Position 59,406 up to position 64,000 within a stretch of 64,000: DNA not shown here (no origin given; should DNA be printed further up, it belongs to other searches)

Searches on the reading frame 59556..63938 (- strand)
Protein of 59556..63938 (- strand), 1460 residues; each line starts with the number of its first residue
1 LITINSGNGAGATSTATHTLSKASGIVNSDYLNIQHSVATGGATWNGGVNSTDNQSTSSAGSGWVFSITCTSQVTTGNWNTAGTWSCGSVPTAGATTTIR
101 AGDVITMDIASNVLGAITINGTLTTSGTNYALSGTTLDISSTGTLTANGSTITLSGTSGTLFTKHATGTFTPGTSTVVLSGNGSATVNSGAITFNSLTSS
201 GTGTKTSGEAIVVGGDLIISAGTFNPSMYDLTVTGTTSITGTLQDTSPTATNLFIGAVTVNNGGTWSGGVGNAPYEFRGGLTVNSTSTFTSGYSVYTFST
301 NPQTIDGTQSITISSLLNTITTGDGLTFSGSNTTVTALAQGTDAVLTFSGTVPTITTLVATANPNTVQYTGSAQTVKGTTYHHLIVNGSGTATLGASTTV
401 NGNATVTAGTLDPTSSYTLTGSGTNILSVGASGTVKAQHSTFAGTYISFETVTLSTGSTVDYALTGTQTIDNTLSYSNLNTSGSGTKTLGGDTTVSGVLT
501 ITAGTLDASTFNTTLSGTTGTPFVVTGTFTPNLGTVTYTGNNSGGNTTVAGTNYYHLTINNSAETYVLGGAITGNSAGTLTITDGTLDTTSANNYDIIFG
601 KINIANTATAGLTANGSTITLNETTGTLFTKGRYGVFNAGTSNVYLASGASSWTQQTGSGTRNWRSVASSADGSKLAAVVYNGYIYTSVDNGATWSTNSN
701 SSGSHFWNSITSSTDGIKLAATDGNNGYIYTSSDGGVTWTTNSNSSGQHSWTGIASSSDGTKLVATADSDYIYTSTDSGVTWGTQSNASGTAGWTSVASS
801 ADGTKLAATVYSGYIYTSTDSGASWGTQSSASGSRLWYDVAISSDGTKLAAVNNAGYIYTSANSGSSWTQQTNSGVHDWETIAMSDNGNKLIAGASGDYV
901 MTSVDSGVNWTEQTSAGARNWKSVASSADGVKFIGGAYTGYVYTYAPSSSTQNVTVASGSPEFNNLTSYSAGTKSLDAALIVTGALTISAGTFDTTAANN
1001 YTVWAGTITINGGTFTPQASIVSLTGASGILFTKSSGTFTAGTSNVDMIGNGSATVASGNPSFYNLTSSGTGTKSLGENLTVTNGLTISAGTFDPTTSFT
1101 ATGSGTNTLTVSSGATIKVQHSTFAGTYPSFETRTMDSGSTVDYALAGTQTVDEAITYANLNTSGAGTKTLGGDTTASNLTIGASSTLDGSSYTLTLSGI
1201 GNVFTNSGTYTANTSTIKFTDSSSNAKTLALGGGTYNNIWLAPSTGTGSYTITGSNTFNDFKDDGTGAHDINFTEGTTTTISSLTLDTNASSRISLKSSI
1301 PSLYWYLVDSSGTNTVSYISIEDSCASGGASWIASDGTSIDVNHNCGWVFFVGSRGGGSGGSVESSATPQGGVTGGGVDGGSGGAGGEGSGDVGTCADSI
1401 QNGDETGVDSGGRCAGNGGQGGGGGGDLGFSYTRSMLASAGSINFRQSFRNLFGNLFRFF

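Call 54: search_protein_families(library=pfam, proteins=[window:59556-63938:-], max_evalue=0.001)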
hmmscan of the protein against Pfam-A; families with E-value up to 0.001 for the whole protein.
window:59556-63938:- (1460 aa): 1 family
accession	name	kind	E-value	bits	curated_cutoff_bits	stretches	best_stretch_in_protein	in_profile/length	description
PF10162.14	G8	-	7.9e-05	23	22.9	1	84-148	1-67/124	G8 domain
